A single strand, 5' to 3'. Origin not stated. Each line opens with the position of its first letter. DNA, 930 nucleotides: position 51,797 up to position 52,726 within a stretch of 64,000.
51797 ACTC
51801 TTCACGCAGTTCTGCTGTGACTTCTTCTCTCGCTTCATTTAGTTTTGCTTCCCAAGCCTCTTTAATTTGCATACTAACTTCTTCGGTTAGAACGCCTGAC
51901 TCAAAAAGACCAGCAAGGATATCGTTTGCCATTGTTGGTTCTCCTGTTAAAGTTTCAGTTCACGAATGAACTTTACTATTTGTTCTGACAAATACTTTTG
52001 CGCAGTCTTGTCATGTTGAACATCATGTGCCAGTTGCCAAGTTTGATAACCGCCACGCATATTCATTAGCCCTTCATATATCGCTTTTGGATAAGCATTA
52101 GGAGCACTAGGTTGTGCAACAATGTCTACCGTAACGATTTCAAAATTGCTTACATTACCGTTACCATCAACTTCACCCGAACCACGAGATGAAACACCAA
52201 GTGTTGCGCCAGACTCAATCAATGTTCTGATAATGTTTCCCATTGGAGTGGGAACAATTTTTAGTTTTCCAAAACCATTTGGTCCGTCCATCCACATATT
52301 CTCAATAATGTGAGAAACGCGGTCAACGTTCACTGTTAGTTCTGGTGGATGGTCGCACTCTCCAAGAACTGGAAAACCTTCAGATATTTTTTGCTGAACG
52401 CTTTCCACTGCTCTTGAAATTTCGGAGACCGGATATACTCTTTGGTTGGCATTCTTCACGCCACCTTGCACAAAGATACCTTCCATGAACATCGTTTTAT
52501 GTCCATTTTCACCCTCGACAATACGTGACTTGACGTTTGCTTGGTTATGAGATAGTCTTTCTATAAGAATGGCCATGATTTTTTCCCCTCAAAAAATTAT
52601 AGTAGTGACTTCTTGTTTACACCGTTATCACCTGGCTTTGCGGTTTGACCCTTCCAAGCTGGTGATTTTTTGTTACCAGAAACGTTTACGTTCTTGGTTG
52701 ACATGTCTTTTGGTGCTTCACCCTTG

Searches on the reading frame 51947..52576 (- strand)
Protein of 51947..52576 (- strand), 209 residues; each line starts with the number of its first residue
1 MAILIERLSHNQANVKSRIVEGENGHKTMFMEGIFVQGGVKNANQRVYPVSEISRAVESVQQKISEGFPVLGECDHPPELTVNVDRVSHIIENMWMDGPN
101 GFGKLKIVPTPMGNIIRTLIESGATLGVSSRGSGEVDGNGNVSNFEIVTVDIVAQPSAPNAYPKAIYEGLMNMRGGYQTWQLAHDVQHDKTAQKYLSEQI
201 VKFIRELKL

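Call 92: search_protein_families(library=pfam, proteins=[window:51947-52576:-], max_evalue=0.001)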
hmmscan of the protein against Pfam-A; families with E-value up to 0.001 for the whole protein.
window:51947-52576:- (209 aa): 1 family
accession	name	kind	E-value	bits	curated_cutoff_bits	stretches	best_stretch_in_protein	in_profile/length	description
PF03420.18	Peptidase_S77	-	2.3e-25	89.7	27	1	26-165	41-190/198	Prohead core protein serine protease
